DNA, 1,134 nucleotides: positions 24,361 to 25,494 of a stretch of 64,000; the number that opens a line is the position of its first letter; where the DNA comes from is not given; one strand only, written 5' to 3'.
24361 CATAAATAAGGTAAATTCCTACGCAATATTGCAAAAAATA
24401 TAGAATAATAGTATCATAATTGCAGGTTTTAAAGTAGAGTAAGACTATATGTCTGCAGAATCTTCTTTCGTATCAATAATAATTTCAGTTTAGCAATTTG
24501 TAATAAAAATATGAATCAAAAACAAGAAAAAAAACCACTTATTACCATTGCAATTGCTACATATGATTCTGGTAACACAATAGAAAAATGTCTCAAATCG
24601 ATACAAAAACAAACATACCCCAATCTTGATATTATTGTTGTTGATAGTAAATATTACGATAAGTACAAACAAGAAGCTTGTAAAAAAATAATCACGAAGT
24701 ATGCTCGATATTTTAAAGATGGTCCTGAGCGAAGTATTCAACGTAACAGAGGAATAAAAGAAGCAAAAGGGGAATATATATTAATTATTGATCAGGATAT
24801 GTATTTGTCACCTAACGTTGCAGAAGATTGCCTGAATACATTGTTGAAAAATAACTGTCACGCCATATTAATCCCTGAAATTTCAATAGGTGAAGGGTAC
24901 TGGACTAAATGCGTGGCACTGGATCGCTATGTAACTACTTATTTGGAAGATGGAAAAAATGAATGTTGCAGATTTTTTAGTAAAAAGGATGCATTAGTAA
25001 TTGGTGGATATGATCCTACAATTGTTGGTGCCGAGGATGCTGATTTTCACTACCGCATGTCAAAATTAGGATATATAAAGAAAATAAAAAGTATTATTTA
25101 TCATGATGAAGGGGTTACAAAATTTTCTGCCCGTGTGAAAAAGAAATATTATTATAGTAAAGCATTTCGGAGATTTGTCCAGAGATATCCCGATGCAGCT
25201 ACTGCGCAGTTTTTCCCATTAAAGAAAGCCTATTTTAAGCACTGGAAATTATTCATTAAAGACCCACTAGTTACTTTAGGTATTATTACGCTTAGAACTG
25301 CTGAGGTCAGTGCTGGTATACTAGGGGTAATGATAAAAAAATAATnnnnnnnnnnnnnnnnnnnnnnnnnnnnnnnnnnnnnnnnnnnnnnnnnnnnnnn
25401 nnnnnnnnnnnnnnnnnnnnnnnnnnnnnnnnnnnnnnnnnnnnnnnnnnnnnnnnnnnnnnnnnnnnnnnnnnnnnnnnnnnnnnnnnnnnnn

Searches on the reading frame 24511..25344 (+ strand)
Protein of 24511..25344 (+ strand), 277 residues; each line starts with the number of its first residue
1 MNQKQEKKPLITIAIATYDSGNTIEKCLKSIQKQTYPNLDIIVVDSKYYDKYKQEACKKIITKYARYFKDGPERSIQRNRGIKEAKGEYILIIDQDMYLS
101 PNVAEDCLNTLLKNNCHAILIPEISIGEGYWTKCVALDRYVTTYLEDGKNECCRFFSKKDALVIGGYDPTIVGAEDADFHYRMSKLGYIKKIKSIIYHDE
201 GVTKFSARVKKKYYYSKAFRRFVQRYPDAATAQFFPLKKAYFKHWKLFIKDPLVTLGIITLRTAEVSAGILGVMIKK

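Call 3: search_protein_families(library=ncbifam, proteins=[window:24511-25344:+], max_evalue=0.001)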
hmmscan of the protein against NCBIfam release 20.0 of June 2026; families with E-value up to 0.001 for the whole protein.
window:24511-25344:+ (277 aa): 18 families
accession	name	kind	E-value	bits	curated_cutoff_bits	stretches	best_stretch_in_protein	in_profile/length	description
NF041875.1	EPS_EpsD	equivalog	4.6e-18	65.7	370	2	12-112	2-105/325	exopolysaccharide biosynthesis glycosyltransferase EpsD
TIGR03111.1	glyc2_xrt_Gpos1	hypoth_equivalog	7.8e-12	44.7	363.95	1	5-110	45-155/439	TIGR03111 family XrtG-associated glycosyltransferase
NF007482.0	PRK10073.1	equivalog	1e-11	44.5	423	1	6-114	3-113/334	glycosyltransferase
NF047683.1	TeichurnBiosyTuaG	equivalog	1.6e-11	44.3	400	1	6-116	3-116/252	teichuronic acid biosynthesis protein TuaG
TIGR04283.1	glyco_like_mftF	equivalog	4.7e-11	42.7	182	1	11-198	1-184/221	TIGR04283 family arsenosugar biosynthesis glycosyltransferase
TIGR03965.1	mycofact_glyco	equivalog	2.2e-10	40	280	1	5-106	70-174/467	mycofactocin biosynthesis glycosyltransferase MftF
NF050050.1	ProtGlycPglI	equivalog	5.5e-10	39.1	500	1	9-109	2-106/306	GalNAc(5)-diNAcBac-PP-undecaprenol beta-1,3-glucosyltransferase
NF038299.1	EPS_HpsN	equivalog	2.8e-09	36.4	425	1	9-105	1-100/317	hormogonium polysaccharide biosynthesis glycosyltransferase HpsN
TIGR03937.1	PgaC_IcaA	equivalog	9.8e-09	34.6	422.3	1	3-115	39-154/407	poly-beta-1,6-N-acetyl-D-glucosamine synthase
TIGR04017.1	WcaA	equivalog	1e-07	31.9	495.75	1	7-129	3-128/279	colanic acid biosynthesis glycosyltransferase WcaA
NF007453.0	PRK10018.1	equivalog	4.2e-07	29.9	382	1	6-129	3-129/280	colanic acid biosynthesis glycosyltransferase WcaA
TIGR04195.1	S_glycosyl_SunS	equivalog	1.2e-06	27.7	350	1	6-101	54-146/421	SunS family peptide S-glycosyltransferase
NF038302.1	EPS_HpsE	equivalog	1.7e-06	27.2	300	1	11-102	3-102/307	hormogonium polysaccharide biosynthesis glycosyltransferase HpsE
NF041394.1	GtaseAglG_Halo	equivalog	3.6e-05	23.2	440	1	16-110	10-106/304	glucosyl-dolichyl phosphate glucuronosyltransferase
NF053739.1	GlytfEpsEBac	equivalog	0.00037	19.6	450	1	10-96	2-92/265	glycosyltransferase EpsE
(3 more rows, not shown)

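Call 4: search_protein_families(library=pfam, proteins=[window:24511-25344:+], max_evalue=0.001)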
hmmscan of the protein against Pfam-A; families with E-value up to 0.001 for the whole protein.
window:24511-25344:+ (277 aa): 3 families
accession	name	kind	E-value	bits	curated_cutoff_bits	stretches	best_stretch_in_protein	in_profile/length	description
PF00535.33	Glycos_transf_2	-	4.1e-18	66.3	23.3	1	12-119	1-111/168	Glycosyl transferase family 2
PF10111.15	Glyco_tranf_2_2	-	1.7e-10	41.3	27.3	1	14-109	3-104/276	Glycosyltransferase like family 2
PF13641.12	Glyco_tranf_2_3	-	4.4e-05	24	27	1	11-121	3-121/230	Glycosyltransferase like family 2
